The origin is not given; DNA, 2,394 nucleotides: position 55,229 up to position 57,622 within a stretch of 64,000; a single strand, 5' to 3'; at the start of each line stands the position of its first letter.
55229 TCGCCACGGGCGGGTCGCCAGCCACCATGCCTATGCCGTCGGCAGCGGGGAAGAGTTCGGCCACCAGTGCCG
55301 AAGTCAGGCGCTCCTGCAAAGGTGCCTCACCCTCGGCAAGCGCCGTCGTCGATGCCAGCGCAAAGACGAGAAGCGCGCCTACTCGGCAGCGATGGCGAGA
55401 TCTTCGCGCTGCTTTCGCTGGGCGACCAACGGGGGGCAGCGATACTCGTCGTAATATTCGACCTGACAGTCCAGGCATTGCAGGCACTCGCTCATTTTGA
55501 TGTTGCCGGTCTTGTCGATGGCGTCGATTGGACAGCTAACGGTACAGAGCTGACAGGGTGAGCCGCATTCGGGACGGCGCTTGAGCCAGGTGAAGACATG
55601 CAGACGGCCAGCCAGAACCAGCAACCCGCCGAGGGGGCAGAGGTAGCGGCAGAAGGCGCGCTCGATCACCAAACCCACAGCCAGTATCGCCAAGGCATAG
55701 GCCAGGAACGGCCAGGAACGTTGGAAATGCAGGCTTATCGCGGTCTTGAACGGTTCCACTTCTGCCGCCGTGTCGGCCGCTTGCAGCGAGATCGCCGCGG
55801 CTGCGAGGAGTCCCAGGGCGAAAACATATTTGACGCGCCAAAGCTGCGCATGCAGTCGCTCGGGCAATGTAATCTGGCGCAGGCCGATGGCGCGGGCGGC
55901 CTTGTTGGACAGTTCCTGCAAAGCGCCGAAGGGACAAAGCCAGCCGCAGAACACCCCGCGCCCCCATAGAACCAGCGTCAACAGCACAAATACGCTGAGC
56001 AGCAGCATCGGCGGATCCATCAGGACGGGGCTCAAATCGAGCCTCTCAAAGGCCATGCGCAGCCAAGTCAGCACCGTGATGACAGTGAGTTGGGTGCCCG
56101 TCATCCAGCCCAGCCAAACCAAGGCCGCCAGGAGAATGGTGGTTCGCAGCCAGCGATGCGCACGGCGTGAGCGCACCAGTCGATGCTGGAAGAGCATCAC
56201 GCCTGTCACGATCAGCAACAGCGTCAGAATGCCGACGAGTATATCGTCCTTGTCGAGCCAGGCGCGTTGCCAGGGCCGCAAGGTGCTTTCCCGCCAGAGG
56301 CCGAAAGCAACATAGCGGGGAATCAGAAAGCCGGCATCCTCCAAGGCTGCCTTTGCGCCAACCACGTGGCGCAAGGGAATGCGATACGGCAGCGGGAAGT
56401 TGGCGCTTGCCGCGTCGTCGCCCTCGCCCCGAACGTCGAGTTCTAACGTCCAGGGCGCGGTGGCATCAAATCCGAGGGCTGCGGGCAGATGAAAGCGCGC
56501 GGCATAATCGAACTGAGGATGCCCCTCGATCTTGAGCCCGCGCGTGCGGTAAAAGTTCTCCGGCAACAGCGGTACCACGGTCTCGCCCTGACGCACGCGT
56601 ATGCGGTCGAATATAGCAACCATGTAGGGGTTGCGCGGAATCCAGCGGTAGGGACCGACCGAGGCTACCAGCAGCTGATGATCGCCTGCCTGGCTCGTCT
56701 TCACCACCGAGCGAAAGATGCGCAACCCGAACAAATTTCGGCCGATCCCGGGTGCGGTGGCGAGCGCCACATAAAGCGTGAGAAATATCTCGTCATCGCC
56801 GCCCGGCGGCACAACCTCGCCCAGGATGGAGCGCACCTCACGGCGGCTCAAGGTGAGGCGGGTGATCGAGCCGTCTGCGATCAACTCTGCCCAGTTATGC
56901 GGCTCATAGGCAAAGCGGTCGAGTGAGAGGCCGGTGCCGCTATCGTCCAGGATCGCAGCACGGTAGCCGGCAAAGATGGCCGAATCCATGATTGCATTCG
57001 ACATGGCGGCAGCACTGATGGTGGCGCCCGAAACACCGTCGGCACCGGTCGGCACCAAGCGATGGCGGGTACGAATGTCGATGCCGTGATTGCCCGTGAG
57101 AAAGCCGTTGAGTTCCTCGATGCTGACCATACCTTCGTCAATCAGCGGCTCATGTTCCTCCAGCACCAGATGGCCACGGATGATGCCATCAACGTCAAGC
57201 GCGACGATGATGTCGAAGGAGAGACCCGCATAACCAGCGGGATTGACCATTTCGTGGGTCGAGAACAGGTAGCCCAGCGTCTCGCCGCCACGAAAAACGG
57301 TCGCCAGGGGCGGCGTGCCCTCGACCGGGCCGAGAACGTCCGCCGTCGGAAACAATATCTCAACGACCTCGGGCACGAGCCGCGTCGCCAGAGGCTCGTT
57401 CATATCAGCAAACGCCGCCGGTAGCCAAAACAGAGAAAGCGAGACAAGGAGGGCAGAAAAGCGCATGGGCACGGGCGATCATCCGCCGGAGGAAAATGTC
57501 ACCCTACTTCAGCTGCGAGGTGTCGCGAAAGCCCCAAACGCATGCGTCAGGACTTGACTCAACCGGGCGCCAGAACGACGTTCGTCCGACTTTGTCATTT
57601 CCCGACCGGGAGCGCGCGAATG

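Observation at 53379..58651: Candidate new system: tandem NosR-like flavo/Fe-S membrane proteins + SCO + amicyanin-like cupredoxin, with no denitrification enzyme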

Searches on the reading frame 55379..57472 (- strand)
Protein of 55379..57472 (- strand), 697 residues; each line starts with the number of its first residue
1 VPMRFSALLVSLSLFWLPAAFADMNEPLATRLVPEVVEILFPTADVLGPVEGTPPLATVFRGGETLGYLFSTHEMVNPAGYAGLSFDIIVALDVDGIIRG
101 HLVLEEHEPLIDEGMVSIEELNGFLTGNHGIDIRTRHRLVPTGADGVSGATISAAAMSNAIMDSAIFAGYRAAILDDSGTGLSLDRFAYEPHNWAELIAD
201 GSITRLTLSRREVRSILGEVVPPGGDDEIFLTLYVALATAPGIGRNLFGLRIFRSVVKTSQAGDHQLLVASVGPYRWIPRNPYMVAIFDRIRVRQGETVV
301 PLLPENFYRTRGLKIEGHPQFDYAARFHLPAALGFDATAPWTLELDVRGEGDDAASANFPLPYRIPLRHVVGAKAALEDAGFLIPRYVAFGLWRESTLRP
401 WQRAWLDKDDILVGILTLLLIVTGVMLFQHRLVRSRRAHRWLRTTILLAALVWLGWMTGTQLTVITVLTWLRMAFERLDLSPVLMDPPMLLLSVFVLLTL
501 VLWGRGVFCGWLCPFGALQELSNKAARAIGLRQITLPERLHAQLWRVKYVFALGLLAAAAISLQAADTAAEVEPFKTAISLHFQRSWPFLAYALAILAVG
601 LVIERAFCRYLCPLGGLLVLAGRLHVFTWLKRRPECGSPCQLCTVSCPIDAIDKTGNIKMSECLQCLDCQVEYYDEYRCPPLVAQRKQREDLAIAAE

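Call 3: search_protein_families(library=pfam, proteins=[window:55379-57472:-], max_evalue=0.01)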
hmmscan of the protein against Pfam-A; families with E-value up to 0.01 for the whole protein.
window:55379-57472:- (697 aa): 2 families
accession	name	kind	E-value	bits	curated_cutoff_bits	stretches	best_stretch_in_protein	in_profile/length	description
PF12801.12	Fer4_5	-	6.6e-19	68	22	2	486-531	2-47/48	4Fe-4S binding domain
PF04205.19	FMN_bind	-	0.004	18.2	22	1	86-162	6-73/77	FMN-binding domain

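Call 4: search_protein_families(library=ncbifam, proteins=[window:55379-57472:-], max_evalue=0.01)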
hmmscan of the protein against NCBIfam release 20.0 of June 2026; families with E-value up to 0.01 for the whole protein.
window:55379-57472:- (697 aa): 4 families
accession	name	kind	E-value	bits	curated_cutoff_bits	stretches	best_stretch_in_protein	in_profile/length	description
NF046105.1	TransRegNosR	equivalog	3.4e-156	521.4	1000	1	34-688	18-680/680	transcriptional regulator NosR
TIGR02163.1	napH_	subfamily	6.4e-14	52.1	213.05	1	489-669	62-242/255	NapH/MauN family ferredoxin-type protein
NF007013.0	PRK09477.1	equivalog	3.7e-13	49.2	234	1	484-669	80-265/286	quinol dehydrogenase ferredoxin subunit NapH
TIGR01947.1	rnfG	subfamily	0.0011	19.1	102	1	55-164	71-181/187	RnfABCDGE type electron transport complex subunit G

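Call 5: find_homologous_proteins(query=window:55379-57472:-)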
Query window:55379-57472:- (697 aa): 79 proteins with E <= 0.001 among 8000 candidates.
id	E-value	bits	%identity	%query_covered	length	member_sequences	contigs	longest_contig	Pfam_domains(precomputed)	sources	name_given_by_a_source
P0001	0.0e+0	1530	97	100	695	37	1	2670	PF12801.13,PF27538.1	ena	-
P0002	0.0e+0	1265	79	100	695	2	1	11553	PF12801.13,PF27538.1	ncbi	-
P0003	0.0e+0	1246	77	100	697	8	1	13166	PF12801.13,PF27538.1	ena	-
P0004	0.0e+0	1225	80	95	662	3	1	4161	PF12801.13,PF27538.1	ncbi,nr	ncbi:MAG: 4Fe-4S binding protein, partial [Alphaproteobacteria bacterium]|nr:4Fe-4S binding protein 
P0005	9.8e-292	987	66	96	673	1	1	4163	PF12801.13,PF27538.1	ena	-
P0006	3.8e-255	867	57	97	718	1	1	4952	PF12801.13,PF27538.1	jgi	jgi:NosR/NirI family nitrous oxide reductase transcriptional regulator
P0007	3.0e-252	857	55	96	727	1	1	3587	PF12801.13,PF27538.1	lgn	-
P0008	6.7e-252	856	55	96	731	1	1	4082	PF12801.13,PF27538.1,PF04205.20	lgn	-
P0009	1.1e-251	855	56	96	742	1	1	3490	PF12801.13,PF27538.1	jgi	jgi:NosR/NirI family nitrous oxide reductase transcriptional regulator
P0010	2.0e-251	854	55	99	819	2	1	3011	PF12801.13,PF27538.1,PF04205.20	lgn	-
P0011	4.3e-249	847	54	97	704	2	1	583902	PF12801.13,PF27538.1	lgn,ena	-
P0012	1.1e-246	839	54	96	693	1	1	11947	PF12801.13,PF27538.1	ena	-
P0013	2.1e-246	838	54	96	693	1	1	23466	PF12801.13,PF27538.1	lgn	-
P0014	1.6e-244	831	55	95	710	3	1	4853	PF12801.13,PF27538.1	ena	-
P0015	1.0e-241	822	59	96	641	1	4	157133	PF12801.13,PF27538.1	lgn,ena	-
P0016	2.0e-240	818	55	96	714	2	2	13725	PF12801.13,PF27538.1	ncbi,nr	ncbi:MAG: 4Fe-4S binding protein [Alphaproteobacteria bacterium]|nr:4Fe-4S binding protein [Alphapro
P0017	3.7e-238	810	53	96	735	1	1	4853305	PF12801.13,PF27538.1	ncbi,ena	-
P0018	3.7e-238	810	52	96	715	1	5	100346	PF12801.13,PF27538.1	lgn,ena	-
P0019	1.2e-237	809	55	97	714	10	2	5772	PF12801.13,PF27538.1,PF04205.20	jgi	jgi:NosR/NirI family nitrous oxide reductase transcriptional regulator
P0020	1.7e-237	808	54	99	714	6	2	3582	PF12801.13,PF27538.1,PF04205.20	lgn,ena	-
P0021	2.7e-237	807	57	95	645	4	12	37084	PF12801.13,PF27538.1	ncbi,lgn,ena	-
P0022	2.4e-236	804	56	96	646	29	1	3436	PF12801.13,PF27538.1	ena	-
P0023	3.4e-235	801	53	97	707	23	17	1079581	PF12801.13,PF27538.1,PF04205.20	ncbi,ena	-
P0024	7.5e-235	799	57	96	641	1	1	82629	PF12801.13,PF27538.1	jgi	jgi:NosR/NirI family transcriptional regulator, nitrous oxide reductase regulator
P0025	1.4e-233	795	56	97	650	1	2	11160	PF12801.13,PF27538.1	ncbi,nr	ncbi:MAG: 4Fe-4S binding protein [Alphaproteobacteria bacterium]|nr:4Fe-4S binding protein [Alphapro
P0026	2.2e-233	795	51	96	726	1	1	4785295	PF12801.13,PF27538.1,PF04205.20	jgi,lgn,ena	-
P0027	1.3e-231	789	51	97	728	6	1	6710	PF12801.13,PF27538.1,PF04205.20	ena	-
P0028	2.5e-230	784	52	96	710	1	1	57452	PF12801.13,PF27538.1,PF04205.20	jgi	jgi:NosR/NirI family nitrous oxide reductase transcriptional regulator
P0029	5.8e-230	783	51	99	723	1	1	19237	PF12801.13,PF27538.1,PF04205.20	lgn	-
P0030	6.3e-228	777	51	99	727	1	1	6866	PF12801.13,PF27538.1,PF04205.20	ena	-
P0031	4.0e-226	771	51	97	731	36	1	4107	PF12801.13,PF27538.1,PF04205.20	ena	-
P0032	4.0e-225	767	53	95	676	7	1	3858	PF12801.13,PF27538.1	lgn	-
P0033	1.2e-224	766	53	95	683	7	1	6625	PF12801.13,PF27538.1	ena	-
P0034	1.0e-223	763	54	88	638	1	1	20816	PF12801.13,PF27538.1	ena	-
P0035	1.2e-223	762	53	95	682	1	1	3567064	PF12801.13,PF27538.1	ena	-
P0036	1.4e-220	752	52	95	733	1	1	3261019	PF12801.13,PF27538.1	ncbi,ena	-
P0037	8.1e-220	750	53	95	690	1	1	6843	PF12801.13,PF27538.1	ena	-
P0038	9.3e-218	743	52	95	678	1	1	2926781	PF12801.13,PF27538.1,PF04205.20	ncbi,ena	-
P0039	1.1e-217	743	41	96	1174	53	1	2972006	PF12801.13,PF27538.1,PF13442.12,PF00034.27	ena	-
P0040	2.5e-217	742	49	97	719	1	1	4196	PF12801.13,PF27538.1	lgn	-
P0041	2.6e-214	732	51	92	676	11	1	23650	PF12801.13,PF27538.1,PF04205.20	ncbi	ncbi:MAG: hypothetical protein CFH36_01437, partial [Alphaproteobacteria bacterium MarineAlpha9_Bin6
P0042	4.1e-214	731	47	96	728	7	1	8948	PF12801.13,PF27538.1,PF04205.20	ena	-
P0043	4.3e-214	731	49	98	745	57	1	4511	PF12801.13,PF27538.1,PF04205.20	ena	-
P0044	2.2e-213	728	51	94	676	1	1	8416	PF12801.13,PF27538.1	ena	-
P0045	1.1e-212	726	52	95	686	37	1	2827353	PF12801.13,PF27538.1,PF04205.20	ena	-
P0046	3.2e-212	725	53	96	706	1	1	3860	PF12801.13,PF27538.1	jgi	jgi:NosR/NirI family nitrous oxide reductase transcriptional regulator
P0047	1.1e-209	716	51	95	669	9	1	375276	PF12801.13,PF27538.1,PF04205.20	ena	-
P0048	5.9e-204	697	50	94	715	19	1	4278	PF12801.13,PF27538.1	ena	-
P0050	8.2e-192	657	47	95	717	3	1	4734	PF12801.13,PF27538.1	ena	-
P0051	2.1e-181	623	45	95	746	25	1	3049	PF12801.13,PF27538.1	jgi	-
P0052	5.1e-181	621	52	78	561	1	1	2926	PF12801.13,PF27538.1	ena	-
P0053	4.5e-172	592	43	97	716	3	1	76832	PF12801.13,PF27538.1,PF04205.20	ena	-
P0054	2.5e-169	583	42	97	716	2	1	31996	PF12801.13,PF27538.1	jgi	jgi:NosR/NirI family transcriptional regulator, nitrous oxide reductase regulator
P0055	2.2e-162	560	41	97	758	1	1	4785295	PF12801.13,PF27538.1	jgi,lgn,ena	-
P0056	6.0e-161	555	44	96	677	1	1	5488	PF12801.13,PF27538.1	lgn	-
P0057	6.3e-150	519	41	95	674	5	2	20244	PF12801.13,PF27538.1,PF04205.20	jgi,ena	-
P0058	7.3e-139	482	40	98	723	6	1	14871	PF12801.13,PF27538.1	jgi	jgi:NosR/NirI family transcriptional regulator, nitrous oxide reductase regulator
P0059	1.4e-137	478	40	96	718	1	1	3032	PF12801.13,PF27538.1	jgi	jgi:NosR/NirI family nitrous oxide reductase transcriptional regulator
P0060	3.4e-137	477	40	99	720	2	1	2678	PF12801.13,PF27538.1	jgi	jgi:transcriptional regulator of nitric oxide reductase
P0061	5.6e-137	476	40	99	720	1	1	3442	PF12801.13,PF27538.1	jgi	jgi:transcriptional regulator of nitric oxide reductase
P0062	4.1e-136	473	40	99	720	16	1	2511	PF12801.13,PF27538.1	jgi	jgi:NosR/NirI family transcriptional regulator, nitrous oxide reductase regulator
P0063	1.0e-135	472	39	96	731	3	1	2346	PF12801.13,PF27538.1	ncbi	-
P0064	5.5e-135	469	40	92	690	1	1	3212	PF12801.13,PF27538.1,PF04205.20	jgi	jgi:transcriptional regulator of nitric oxide reductase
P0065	1.2e-133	465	34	96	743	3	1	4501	PF12801.13,PF27538.1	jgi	-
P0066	5.1e-133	463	34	98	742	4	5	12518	PF12801.13,PF27538.1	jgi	-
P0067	1.3e-132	462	38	98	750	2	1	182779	PF12801.13,PF27538.1,PF04205.20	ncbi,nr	ncbi:MAG: 4Fe-4S binding protein [Azospirillum sp.]|nr:4Fe-4S binding protein [Azospirillum sp.]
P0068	1.4e-131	458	37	99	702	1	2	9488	PF12801.13,PF27538.1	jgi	jgi:NosR/NirI family nitrous oxide reductase transcriptional regulator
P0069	8.8e-131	455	40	98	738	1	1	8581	PF12801.13,PF27538.1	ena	-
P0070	4.5e-130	453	40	94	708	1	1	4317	PF12801.13,PF27538.1,PF04205.20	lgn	-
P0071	3.7e-127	443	37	97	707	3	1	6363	PF12801.13,PF27538.1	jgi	jgi:transcriptional regulator of nitric oxide reductase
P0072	5.1e-127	443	35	97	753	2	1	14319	PF12801.13,PF27538.1,PF04205.20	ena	-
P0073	1.2e-126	442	37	93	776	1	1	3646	PF12801.13,PF27538.1,PF04205.20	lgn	-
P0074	2.4e-124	434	36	95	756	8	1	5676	PF12801.13,PF27538.1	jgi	jgi:NosR/NirI family nitrous oxide reductase transcriptional regulator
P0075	1.3e-121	425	36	94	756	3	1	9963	PF12801.13,PF27538.1,PF04205.20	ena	-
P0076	3.8e-120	420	37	96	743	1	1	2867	PF12801.13,PF27538.1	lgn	-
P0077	3.8e-119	417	36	94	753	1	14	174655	PF12801.13,PF27538.1,PF04205.20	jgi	jgi:NosR/NirI family transcriptional regulator, nitrous oxide reductase regulator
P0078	1.2e-113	399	33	94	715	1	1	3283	PF12801.13,PF27538.1,PF04205.20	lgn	-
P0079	5.8e-111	390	33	97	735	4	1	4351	PF12801.13,PF27538.1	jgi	jgi:NosR/NirI family nitrite reductase transcriptional regulator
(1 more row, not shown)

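Call 6: find_encoding_contigs(protein=P0003, flank=10000, max_places=2)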
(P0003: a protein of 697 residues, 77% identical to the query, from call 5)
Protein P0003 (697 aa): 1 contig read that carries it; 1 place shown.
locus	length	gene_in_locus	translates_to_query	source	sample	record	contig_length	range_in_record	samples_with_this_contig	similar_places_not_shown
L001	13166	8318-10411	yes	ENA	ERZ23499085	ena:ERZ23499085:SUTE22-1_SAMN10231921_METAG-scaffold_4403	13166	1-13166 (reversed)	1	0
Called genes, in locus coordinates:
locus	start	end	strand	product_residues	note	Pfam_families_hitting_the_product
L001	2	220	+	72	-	?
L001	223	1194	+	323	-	PF21687:T2SSK_1st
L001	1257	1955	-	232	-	-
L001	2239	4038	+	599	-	PF01336:tRNA_anti-codon, PF00152:tRNA-synt_2, PF02938:GAD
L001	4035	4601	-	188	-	-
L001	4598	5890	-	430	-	PF01425:Amidase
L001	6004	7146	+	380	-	PF04909:Amidohydro_2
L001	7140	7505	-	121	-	-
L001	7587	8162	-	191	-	PF02630:SCO1-SenC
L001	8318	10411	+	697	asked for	PF12801:Fer4_5, PF27538:NosR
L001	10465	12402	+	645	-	PF12801:Fer4_5, PF27538:NosR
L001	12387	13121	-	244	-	PF00005:ABC_tran, PF13304:AAA_21 (faint)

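Call 7: find_encoding_contigs(protein=P0026, flank=10000, max_places=2)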
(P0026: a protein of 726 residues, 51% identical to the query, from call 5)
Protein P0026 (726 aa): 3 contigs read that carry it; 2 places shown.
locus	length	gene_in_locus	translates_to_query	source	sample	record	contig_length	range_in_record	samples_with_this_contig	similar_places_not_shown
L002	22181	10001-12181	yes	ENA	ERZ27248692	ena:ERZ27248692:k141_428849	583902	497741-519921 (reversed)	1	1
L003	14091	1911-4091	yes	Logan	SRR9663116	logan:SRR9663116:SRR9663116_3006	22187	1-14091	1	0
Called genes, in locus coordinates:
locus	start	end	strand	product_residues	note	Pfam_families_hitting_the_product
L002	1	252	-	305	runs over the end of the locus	PF00389:2-Hacid_dh, PF02826:2-Hacid_dh_C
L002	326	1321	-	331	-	PF24684:Vgb_lyase, PF08450:SGL (faint), PF24684:Vgb_lyase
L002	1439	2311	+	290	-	PF13292:DXP_synthase_N (faint), PF00456:Transketolase_N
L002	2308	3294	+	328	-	PF02779:Transket_pyr, PF22613:Transketolase_C_1 (weak), PF02780:Transketolase_C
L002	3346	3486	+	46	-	-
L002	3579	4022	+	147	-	PF13924:Lipocalin_5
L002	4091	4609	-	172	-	PF16694:Cytochrome_P460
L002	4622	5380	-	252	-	-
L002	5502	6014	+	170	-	PF12802:MarR_2, PF01047:MarR (weak), PF13463:HTH_27 (weak)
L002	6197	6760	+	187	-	PF00440:TetR_N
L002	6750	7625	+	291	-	PF04116:FA_hydroxylase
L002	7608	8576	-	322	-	PF00561:Abhydrolase_1, PF12146:Hydrolase_4, PF12697:Abhydrolase_6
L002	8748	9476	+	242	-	-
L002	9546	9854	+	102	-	-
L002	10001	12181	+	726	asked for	PF04205:FMN_bind (weak), PF12801:Fer4_5, PF27538:NosR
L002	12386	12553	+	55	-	-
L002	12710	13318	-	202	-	PF02798:GST_N, PF13417:GST_N_3, PF13409:GST_N_2, PF00043:GST_C (weak), PF13410:GST_C_2 (faint)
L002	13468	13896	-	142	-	PF10604:Polyketide_cyc2, PF08327:AHSA1 (weak)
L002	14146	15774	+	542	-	PF00009:GTP_EFTU, PF01926:MMR_HSR1 (weak), PF22042:EF-G_D2, PF03144:GTP_EFTU_D2, PF16658:RF3_C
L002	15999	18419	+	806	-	PF01734:Patatin (weak), PF11856:DUF3376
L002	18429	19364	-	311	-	PF02668:TauD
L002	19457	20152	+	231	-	PF00117:GATase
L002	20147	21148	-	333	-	PF12838:Fer4_7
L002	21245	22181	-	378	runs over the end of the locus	PF00724:Oxidored_FMN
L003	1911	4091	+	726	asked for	PF04205:FMN_bind (weak), PF12801:Fer4_5, PF27538:NosR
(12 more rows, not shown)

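Call 9: find_encoding_contigs(protein=P0017, flank=10000, max_places=1)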
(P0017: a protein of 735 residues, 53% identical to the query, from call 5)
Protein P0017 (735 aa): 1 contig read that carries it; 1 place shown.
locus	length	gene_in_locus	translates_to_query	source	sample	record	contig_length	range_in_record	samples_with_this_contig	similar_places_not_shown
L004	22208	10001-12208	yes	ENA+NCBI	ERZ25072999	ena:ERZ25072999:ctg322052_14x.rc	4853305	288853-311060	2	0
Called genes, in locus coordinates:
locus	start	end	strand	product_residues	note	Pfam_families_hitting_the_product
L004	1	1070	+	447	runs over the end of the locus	PF05598:DUF772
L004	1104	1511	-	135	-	-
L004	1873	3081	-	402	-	PF00248:Aldo_ket_red, PF14691:Fer4_20 (faint)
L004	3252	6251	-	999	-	PF01590:GAF (weak), PF13185:GAF_2, PF00989:PAS, PF08448:PAS_4 (weak), PF13426:PAS_9, PF00512:HisKA, PF02518:HATPase_c, PF00072:Response_reg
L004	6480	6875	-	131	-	PF00581:Rhodanese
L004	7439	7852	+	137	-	-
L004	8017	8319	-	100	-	PF09723:Zn_ribbon_8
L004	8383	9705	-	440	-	PF04909:Amidohydro_2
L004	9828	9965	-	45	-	-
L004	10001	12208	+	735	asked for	PF12801:Fer4_5, PF27538:NosR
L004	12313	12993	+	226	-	PF00106:adh_short, PF13561:adh_short_C2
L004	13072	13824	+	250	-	PF13417:GST_N_3, PF10568:Tom37, PF17172:GST_N_4, PF17171:GST_C_6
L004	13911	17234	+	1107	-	PF00536:SAM_1, PF07647:SAM_2, PF13401:AAA_22 (faint), PF00211:Guanylate_cyc, PF13191:AAA_16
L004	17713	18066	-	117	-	-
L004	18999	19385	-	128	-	-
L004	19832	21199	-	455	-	PF00291:PALP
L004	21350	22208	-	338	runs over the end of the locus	PF00892:EamA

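Call 10: find_encoding_contigs(protein=P0023, flank=10000, max_places=2)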
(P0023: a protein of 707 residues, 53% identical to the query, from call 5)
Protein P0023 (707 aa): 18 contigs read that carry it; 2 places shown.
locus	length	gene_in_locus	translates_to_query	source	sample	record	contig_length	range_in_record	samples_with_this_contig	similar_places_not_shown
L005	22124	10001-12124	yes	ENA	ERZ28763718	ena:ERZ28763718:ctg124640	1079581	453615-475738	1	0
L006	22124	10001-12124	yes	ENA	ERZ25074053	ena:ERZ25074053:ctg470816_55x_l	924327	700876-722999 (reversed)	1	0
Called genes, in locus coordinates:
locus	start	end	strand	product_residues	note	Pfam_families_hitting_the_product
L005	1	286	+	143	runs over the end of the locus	PF13610:DDE_Tnp_IS240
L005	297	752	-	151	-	PF13007:LZ_Tnp_IS66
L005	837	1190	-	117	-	PF05717:TnpB_IS66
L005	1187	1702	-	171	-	PF01527:HTH_Tnp_1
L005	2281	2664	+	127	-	PF21983:NikA-like (faint)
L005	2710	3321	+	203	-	-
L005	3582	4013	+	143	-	PF13610:DDE_Tnp_IS240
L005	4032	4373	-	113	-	PF00535:Glycos_transf_2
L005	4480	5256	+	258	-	PF00596:Aldolase_II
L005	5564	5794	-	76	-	-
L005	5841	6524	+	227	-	-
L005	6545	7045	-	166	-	-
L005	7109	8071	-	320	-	PF01145:Band_7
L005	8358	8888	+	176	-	PF04344:CheZ (weak)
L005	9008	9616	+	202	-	PF02630:SCO1-SenC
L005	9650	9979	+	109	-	-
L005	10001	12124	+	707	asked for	PF04205:FMN_bind (faint), PF12801:Fer4_5, PF27538:NosR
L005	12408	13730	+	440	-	PF04909:Amidohydro_2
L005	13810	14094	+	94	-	PF09723:Zn_ribbon_8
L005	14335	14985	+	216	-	PF00775:Dioxygenase_C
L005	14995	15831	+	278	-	PF00106:adh_short, PF13561:adh_short_C2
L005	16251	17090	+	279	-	PF27522:YDMC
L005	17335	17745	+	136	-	-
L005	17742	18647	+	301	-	PF13276:HTH_21, PF00665:rve, PF13683:rve_3, PF13333:rve_2 (weak)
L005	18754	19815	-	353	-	PF13551:HTH_29, PF13565:HTH_32, PF13592:HTH_33, PF13358:DDE_3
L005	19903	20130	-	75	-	-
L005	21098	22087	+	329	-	PF04199:Cyclase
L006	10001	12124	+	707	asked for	PF04205:FMN_bind (faint), PF12801:Fer4_5, PF27538:NosR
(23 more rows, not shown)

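Call 11: find_encoding_contigs(protein=P0039, flank=10000, max_places=1)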
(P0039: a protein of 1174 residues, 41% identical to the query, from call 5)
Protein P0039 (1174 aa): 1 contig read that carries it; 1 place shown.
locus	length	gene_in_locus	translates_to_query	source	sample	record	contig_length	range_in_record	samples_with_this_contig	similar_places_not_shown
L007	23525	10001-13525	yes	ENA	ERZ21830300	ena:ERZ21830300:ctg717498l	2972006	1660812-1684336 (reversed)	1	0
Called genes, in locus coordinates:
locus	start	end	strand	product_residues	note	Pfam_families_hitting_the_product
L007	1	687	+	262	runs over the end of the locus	PF00106:adh_short, PF13561:adh_short_C2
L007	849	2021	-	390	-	PF01557:FAA_hydrolase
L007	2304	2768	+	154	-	PF12802:MarR_2, PF01047:MarR (weak), PF13463:HTH_27 (weak)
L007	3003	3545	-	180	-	PF00903:Glyoxalase, PF13669:Glyoxalase_4 (faint)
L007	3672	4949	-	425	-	PF09298:FAA_hydrolase_N, PF01557:FAA_hydrolase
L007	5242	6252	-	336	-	PF00561:Abhydrolase_1, PF12146:Hydrolase_4, PF12697:Abhydrolase_6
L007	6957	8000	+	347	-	PF00891:Methyltransf_2, PF02353:CMAS, PF05175:MTS, PF13489:Methyltransf_23, PF13847:Methyltransf_31, PF08241:Methyltransf_11, PF08242:Methyltransf_12, PF13649:Methyltransf_25, +1 more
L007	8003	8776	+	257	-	PF00106:adh_short, PF08659:KR (faint), PF13561:adh_short_C2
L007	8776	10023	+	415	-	PF00174:Oxidored_molyb, PF03404:Mo-co_dimer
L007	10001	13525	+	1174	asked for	PF00034:Cytochrom_C, PF13442:Cytochrome_CBB3, PF12801:Fer4_5, PF27538:NosR, PF12801:Fer4_5, PF27538:NosR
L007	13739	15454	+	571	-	PF01011:PQQ, PF13360:PQQ_2, PF13570:Beta-prop_ACSF4 (faint), PF01011:PQQ, PF13360:PQQ_2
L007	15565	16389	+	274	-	PF00497:SBP_bac_3 (weak)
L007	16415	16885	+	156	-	PF00034:Cytochrom_C (weak), PF13442:Cytochrome_CBB3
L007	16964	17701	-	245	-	PF06707:DUF1194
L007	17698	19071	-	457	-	PF03130:HEAT_PBS (faint), PF26715:HEAT_GCN1_2 (faint), PF23271:HEAT_GCN1 (faint), PF12755:Vac14_Fab1_bd (faint), PF20168:PDS5 (faint), PF13646:HEAT_2, PF13513:HEAT_EZ (weak), PF13646:HEAT_2, +8 more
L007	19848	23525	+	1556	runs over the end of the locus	PF05345:He_PIG, PF03160:Calx-beta, PF18911:PKD_4 (weak), PF22352:K319L-like_PKD, PF05345:He_PIG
